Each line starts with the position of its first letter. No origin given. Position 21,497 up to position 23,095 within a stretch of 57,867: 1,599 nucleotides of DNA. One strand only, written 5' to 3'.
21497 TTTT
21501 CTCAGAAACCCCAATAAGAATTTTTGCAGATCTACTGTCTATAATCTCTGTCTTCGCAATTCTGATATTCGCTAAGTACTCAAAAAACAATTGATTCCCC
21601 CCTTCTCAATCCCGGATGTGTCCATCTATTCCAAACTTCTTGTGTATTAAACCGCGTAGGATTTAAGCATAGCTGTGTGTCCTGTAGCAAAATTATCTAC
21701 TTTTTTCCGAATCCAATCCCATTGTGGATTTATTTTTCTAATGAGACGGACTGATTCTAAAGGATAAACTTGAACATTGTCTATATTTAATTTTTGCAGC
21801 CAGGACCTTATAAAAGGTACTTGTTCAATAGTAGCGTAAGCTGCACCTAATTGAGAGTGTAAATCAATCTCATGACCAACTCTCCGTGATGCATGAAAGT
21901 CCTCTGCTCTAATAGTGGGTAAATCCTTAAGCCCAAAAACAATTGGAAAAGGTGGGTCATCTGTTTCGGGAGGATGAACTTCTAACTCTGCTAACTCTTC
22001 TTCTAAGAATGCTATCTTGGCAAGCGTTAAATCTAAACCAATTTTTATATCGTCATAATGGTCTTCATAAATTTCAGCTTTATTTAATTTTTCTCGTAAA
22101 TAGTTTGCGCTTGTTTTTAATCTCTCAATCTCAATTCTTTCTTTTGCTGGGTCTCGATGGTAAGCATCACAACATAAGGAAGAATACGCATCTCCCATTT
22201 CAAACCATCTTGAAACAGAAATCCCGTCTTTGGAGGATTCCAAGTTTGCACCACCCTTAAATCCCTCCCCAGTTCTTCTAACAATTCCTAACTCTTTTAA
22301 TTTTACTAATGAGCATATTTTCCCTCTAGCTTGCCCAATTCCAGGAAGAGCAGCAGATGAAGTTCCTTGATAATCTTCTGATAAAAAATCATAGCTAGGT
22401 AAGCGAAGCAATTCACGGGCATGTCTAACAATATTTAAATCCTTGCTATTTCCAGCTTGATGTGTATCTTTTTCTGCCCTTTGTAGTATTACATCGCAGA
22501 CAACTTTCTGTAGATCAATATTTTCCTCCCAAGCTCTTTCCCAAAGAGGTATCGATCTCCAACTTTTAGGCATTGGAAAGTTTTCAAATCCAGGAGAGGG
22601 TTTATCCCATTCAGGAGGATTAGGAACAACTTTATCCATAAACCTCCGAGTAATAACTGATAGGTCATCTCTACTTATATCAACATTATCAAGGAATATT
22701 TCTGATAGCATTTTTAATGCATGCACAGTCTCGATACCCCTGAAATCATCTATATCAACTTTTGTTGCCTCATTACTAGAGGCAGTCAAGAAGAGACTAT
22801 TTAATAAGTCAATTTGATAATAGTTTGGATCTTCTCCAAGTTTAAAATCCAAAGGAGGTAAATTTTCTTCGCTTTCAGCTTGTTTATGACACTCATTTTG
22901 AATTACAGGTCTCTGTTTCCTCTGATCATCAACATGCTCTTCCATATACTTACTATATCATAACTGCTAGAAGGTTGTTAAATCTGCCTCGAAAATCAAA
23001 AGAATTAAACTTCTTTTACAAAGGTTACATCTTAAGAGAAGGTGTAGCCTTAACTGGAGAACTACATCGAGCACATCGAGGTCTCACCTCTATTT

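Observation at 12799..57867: Hyper-paralogous GT-C super-locus: about 19 membrane glycosyltransferase-like genes in 47 kb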

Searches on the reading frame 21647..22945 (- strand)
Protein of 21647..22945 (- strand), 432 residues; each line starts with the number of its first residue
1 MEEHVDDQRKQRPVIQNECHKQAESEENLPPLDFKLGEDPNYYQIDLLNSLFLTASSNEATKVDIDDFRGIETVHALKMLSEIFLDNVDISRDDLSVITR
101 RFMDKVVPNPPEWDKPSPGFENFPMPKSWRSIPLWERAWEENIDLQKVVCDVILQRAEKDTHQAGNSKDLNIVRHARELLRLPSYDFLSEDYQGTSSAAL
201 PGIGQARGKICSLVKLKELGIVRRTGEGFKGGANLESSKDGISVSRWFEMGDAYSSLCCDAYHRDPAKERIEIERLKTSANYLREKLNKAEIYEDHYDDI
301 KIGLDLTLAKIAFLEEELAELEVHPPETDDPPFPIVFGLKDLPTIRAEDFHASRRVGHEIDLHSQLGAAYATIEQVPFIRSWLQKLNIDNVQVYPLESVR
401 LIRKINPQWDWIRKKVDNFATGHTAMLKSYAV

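Call 4: search_protein_families(library=pfam, proteins=[window:21647-22945:-], max_evalue=0.01)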
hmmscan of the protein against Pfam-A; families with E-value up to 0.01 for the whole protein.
window:21647-22945:- (432 aa): 0 families

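Call 11: search_protein_families(library=ncbifam, proteins=[window:21647-22945:-], max_evalue=0.01)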
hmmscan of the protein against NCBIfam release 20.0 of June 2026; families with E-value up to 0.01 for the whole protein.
window:21647-22945:- (432 aa): 0 families

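Call 47: search_protein_families(library=pfam, proteins=[window:21647-22945:-], max_evalue=10)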
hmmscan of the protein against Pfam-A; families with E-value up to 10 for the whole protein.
window:21647-22945:- (432 aa): 1 family
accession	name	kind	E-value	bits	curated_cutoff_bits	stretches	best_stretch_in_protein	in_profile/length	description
PF07544.18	Med9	-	0.018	15.5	26.9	1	267-320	14-68/80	RNA polymerase II transcription mediator complex subunit 9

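Call 73: search_protein_families(library=phrogs, proteins=[window:21647-22945:-], max_evalue=0.01)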
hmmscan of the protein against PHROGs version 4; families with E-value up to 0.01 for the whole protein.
window:21647-22945:- (432 aa): 0 families

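Call 95: search_protein_representatives(protein=window:21647-22945:-)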
Query: 432 residues. Proteins with E-value up to 0.001 (for the whole library): 12; up to 1e-10: 10; up to 1e-30: 8. The best 12 are listed.
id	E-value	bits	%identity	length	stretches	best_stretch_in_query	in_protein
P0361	7.3e-295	993.9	100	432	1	1-432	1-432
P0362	9.9e-53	196.0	53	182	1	47-226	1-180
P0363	8.5e-49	183.1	38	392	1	136-419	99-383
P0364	4.4e-47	177.4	37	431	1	122-414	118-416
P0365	4.7e-38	147.7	35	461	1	136-420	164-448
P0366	4.5e-36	141.2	33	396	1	103-415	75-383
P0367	3.9e-31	124.9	36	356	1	172-415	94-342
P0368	8.9e-31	123.7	43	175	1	250-420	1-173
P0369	9.4e-21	90.7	48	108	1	324-421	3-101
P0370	3.1e-12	62.6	38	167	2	329-411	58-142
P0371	2.1e-05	40.1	29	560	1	192-416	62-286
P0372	2.7e-04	36.5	45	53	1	377-420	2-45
